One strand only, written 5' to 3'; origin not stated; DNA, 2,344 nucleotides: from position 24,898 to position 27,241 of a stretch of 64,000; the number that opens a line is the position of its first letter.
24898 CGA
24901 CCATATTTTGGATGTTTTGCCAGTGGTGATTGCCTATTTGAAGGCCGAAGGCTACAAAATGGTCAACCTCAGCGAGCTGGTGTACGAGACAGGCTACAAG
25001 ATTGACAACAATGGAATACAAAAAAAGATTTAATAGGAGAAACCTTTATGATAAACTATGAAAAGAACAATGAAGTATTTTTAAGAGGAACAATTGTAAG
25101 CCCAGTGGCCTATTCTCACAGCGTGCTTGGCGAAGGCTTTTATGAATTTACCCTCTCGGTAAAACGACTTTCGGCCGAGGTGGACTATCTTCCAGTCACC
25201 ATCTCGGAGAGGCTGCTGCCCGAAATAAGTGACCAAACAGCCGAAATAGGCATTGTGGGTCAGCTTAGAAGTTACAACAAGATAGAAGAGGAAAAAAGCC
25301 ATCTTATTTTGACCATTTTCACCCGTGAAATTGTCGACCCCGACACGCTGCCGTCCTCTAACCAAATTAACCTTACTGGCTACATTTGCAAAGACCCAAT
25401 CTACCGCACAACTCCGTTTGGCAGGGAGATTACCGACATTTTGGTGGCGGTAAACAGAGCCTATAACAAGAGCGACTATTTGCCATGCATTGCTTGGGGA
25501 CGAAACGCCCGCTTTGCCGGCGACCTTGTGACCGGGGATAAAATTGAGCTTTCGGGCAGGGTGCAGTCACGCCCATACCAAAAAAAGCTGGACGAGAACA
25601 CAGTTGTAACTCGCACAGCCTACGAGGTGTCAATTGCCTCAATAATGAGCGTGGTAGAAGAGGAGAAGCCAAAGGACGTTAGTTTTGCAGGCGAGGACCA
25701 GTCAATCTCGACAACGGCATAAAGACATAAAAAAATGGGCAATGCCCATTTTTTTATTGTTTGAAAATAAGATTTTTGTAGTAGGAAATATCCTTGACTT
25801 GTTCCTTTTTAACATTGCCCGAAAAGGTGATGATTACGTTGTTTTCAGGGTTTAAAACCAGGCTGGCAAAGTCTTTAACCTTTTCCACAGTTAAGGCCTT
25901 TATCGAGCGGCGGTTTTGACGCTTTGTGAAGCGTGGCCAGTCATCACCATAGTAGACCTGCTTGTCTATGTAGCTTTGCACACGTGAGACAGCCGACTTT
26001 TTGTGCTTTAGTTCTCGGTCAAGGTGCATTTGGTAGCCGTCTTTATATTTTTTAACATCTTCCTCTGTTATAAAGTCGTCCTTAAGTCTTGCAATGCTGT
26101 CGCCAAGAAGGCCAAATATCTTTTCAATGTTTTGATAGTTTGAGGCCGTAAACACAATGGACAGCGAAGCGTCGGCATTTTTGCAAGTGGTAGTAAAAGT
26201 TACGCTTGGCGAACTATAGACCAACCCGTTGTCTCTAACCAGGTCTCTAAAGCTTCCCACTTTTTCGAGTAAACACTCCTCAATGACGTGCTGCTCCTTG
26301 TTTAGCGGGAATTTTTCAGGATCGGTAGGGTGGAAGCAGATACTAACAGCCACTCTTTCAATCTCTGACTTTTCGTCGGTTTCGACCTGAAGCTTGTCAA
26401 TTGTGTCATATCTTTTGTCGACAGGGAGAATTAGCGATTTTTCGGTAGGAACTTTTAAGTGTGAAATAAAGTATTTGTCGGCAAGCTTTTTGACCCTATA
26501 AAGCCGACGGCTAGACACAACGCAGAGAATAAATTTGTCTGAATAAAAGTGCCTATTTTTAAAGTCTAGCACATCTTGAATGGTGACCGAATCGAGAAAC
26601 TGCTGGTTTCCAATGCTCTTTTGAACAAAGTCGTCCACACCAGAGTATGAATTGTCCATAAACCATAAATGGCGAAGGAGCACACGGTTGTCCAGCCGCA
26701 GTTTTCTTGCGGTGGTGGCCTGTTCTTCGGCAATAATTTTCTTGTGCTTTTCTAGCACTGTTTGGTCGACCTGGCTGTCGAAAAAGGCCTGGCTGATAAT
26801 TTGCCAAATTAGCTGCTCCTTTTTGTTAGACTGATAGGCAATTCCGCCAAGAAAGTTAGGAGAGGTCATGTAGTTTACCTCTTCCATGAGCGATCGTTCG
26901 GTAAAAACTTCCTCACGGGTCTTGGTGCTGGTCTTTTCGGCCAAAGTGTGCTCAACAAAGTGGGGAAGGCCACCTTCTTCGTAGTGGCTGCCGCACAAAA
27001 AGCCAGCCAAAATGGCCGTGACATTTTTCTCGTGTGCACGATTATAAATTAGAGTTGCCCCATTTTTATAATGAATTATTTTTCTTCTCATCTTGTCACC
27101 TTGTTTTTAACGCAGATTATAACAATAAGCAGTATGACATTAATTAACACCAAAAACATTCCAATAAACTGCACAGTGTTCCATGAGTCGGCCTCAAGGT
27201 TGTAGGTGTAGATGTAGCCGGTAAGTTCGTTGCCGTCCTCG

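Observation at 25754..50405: Giant-ORF surface locus: 6,492-aa protein + propeller/SH3b anchor protein + M16 peptidase, bracketed by a sigma-like regulator and a second SH3b-TM protein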

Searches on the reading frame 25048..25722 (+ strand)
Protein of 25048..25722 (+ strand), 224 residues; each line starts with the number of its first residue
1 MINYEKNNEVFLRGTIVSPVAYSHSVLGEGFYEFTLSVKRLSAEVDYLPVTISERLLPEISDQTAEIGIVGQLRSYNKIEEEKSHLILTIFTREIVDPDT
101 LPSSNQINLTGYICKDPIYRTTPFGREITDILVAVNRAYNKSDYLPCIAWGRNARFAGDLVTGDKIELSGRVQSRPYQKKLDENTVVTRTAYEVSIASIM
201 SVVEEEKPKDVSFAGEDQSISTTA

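Call 4: search_protein_families(library=pfam, proteins=[window:25048-25722:+], max_evalue=0.01)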
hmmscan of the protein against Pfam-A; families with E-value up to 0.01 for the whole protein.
window:25048-25722:+ (224 aa): 1 family
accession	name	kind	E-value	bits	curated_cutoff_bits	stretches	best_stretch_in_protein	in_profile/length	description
PF00436.31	SSB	-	1.6e-17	63.9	26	1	105-195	2-97/104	Single-strand binding protein family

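Call 12: search_protein_families(library=phrogs, proteins=[window:25048-25722:+], max_evalue=0.01)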
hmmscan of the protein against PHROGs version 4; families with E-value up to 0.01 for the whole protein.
window:25048-25722:+ (224 aa): 2 families
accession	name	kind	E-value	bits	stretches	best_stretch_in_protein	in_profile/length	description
phrog_26861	-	unknown function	3.4e-34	119.1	1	6-205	26-238/242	-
phrog_44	-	DNA, RNA and nucleotide metabolism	5.7e-13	50.2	1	103-187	86-179/271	single strand DNA binding protein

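Call 15: search_dna_similar(query=window:25048-25722:+, collection=phages, mode=protein, max_rows=15)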
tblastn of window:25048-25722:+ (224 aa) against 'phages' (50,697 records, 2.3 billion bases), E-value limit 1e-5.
Records with a match: 90; places in all: 90; records where one place covers at least 80% of the query: 11.
Best place of each record, by identity: <60% 90.
By first word of the organism name: Staphylococcus 49; Lactococcus 13; Bacteriophage 6; Enterocloster 6; Bacillus 6; Butyrivibrio 4; Listeria 2; Faecalibacterium 2; Dulem 1; Caudoviricetes 1.
By host as written in the record: - 18; Staphylococcus aureus 18; Bacillus subtilis 6; Enterocloster bolteae DA473 3; Butyrivibrio fibrisolvens DSM 3071 3; Lactococcus lactis 3; Staphylococcus sp. 3; Enterocloster bolteae DA457 2; and 27 more.
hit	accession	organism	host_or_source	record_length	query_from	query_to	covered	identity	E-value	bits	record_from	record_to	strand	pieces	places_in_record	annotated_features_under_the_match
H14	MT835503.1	Bacteriophage sp.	human fecal samples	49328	1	199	89%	58.0%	9e-71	239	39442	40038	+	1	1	record has no annotation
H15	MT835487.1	Bacteriophage sp.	human fecal samples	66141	6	199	87%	53.0%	8e-60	207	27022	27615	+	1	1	record has no annotation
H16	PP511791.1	Dulem virus 39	Propithecus coquereli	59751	5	199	87%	51.8%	1e-58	204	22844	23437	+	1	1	single strand binding protein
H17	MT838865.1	Bacteriophage sp.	human fecal samples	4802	6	199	87%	51.5%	1e-60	210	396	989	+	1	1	record has no annotation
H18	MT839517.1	Bacteriophage sp.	human fecal samples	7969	26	196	76%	42.4%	2e-33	132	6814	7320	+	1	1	record has no annotation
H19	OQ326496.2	Enterocloster phage PMBT24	Enterocloster bolteae Q14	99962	7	205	89%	34.8%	1e-24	106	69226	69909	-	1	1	single-strand binding protein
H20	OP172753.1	Enterocloster phage CB457P1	Enterocloster bolteae DA457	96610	7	206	89%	33.8%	7e-25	107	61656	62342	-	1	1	hypothetical protein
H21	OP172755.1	Enterocloster phage CB473P1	Enterocloster bolteae DA473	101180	7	203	88%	32.8%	1e-23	104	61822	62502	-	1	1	hypothetical protein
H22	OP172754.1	Enterocloster phage CB457P2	Enterocloster bolteae DA457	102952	7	203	88%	32.8%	1e-23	104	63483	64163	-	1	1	hypothetical protein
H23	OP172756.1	Enterocloster phage CB473P2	Enterocloster bolteae DA473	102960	7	203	88%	32.8%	1e-23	104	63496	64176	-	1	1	hypothetical protein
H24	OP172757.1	Enterocloster phage CB473P3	Enterocloster bolteae DA473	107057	7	203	88%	32.8%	1e-23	104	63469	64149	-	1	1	hypothetical protein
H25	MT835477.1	Bacteriophage sp.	human fecal samples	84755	2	207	92%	28.4%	9e-21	96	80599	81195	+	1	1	record has no annotation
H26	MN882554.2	Butyrivibrio phage Idris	Butyrivibrio fibrisolvens DSM 3071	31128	32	199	75%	29.2%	6e-14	76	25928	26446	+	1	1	single-stranded DNA-binding protein | hypothetical protein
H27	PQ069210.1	Butyrivibrio phage Closwp03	Butyrivibrio sp.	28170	32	199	75%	29.2%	9e-14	76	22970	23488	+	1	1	single-stranded DNA-binding protein | glycosyl transferase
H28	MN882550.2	Butyrivibrio phage Arawn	Butyrivibrio fibrisolvens DSM 3071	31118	32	199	75%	29.2%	9e-14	76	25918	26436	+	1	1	single-stranded DNA-binding protein | glycosyl transferase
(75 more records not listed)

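Call 16: get_annotated_region(hit=H16, flank=20000)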
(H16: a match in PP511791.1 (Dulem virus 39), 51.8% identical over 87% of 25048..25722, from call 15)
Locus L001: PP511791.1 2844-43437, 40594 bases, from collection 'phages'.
description: Dulem virus 39 isolate Duke_28FS_1, complete genome.
organism: Dulem virus 39 (NCBI taxid 3145757)
taxonomy: Viruses; Duplodnaviria; Heunggongvirae; Uroviricota; Caudoviricetes
host: Propithecus coquereli; source: feces; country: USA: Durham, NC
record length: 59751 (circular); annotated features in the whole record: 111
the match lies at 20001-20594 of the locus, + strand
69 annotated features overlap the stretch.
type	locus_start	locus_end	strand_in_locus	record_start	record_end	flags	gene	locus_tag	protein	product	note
CDS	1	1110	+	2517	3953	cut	-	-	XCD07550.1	portal protein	-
CDS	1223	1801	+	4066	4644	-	-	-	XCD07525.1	hypothetical protein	-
CDS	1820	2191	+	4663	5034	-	-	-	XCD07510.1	hypothetical protein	-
CDS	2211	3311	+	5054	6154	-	-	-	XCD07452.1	capsid protein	-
CDS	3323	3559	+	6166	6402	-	-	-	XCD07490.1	hypothetical protein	-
CDS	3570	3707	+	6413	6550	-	-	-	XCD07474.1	hypothetical protein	-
CDS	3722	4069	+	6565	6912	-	-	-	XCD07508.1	hypothetical protein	-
CDS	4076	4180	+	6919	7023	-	-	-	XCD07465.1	hypothetical protein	-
CDS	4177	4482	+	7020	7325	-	-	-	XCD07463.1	holin protein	-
CDS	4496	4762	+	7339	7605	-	-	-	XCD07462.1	holin protein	-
CDS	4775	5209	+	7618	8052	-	-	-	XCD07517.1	hypothetical protein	-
CDS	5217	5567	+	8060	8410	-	-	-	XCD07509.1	hypothetical protein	-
CDS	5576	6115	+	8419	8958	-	-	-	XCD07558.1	tail protein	-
CDS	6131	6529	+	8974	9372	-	-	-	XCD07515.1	hypothetical protein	-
CDS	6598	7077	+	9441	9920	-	-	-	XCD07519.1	hypothetical protein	-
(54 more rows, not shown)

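Call 17: get_annotated_region(hit=H14, flank=20000)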
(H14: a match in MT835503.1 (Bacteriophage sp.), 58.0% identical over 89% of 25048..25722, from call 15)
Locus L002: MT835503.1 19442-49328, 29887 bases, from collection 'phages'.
description: UNVERIFIED: Bacteriophage sp. clone scaffold_54 genomic sequence.
organism: Bacteriophage sp. (NCBI taxid 38018)
taxonomy: Viruses
host: -; source: human fecal samples; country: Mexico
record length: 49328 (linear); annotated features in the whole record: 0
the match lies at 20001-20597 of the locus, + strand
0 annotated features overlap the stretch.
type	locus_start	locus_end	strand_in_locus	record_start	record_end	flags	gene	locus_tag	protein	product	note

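Call 18: get_annotated_region(hit=H15, flank=20000)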
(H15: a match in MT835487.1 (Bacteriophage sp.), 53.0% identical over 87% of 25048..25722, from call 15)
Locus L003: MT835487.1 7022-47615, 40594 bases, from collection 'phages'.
description: UNVERIFIED: Bacteriophage sp. clone scaffold_24 genomic sequence.
organism: Bacteriophage sp. (NCBI taxid 38018)
taxonomy: Viruses
host: -; source: human fecal samples; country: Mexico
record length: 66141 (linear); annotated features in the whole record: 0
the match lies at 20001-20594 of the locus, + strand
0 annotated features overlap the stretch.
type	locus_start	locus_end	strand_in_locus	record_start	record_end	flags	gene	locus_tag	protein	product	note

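Call 105: search_protein_families(library=ncbifam, proteins=[window:25048-25722:+], max_evalue=0.01)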
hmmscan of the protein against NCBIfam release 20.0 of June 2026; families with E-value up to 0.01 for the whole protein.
window:25048-25722:+ (224 aa): 8 families
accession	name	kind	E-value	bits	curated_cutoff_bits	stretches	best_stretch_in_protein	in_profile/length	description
NF004476.0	PRK05813.1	equivalog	3.3e-87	291.5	171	1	3-207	4-212/219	single-stranded DNA-binding protein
TIGR00621.2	ssb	subfamily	1.1e-08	35.6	53.95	1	104-203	4-110/165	single-stranded DNA-binding protein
NF005241.0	PRK06751.1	equivalog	7.6e-07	29.4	313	1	105-189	3-94/173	single-stranded DNA-binding protein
NF005242.0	PRK06752.1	equivalog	2e-05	24.7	189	1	105-199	3-100/112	single-stranded DNA-binding protein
NF005580.0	PRK07275.1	subfamily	5.7e-05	23.4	254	1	105-190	3-95/162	single-stranded DNA-binding protein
NF005851.0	PRK07772.1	subfamily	6e-05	23.3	194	1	106-199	6-106/191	single-stranded DNA-binding protein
NF005579.0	PRK07274.1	equivalog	7.2e-05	22.5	169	1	105-186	3-91/131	single-stranded DNA-binding protein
NF005674.0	PRK07459.1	equivalog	8.1e-05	22.5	161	1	105-189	4-88/121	single-stranded DNA-binding protein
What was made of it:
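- Tried and rejected: SSB-like gene as a phage marker: it is a curated bacterial SSB paralog (NF004476, 291 bits; call 105) that is also found in phages (calls 12, 15, 16).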

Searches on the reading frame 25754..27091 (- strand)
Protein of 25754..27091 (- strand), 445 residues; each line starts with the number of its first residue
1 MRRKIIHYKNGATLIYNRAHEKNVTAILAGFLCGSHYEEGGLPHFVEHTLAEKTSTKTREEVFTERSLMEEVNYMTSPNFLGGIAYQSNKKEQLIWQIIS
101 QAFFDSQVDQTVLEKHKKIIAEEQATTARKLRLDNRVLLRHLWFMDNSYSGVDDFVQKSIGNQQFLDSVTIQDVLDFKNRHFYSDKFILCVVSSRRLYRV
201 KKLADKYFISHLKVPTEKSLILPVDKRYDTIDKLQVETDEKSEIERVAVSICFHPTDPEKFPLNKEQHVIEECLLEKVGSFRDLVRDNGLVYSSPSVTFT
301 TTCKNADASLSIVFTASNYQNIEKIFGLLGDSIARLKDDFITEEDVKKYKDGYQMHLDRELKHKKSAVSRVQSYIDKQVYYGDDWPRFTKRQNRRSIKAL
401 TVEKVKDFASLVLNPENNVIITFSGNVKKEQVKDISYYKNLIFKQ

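Call 4: search_protein_families(library=pfam, proteins=[window:25754-27091:-], max_evalue=0.01)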
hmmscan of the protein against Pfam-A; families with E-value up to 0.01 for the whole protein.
window:25754-27091:- (445 aa): 2 families
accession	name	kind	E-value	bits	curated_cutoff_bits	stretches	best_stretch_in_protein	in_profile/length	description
PF05193.26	Peptidase_M16_C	-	8.1e-16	58.8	23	1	168-352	1-180/181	Peptidase M16 inactive domain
PF00675.25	Peptidase_M16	-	0.0077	16.6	22.3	0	31-130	19-122/149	Insulinase (Peptidase family M16)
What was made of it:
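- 25754..27091 (-): M16 metallopeptidase (HFVEH). No signal peptide or TM segment. An accessory gene found only in the closest relatives. Peptidase_M16_C E 8e-16 (call 4).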

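Call 12: search_protein_families(library=phrogs, proteins=[window:25754-27091:-], max_evalue=0.01)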
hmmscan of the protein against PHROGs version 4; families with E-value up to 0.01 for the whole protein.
window:25754-27091:- (445 aa): 0 families

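Call 105: search_protein_families(library=ncbifam, proteins=[window:25754-27091:-], max_evalue=0.01)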
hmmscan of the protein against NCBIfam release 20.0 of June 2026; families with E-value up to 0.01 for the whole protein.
window:25754-27091:- (445 aa): 0 families
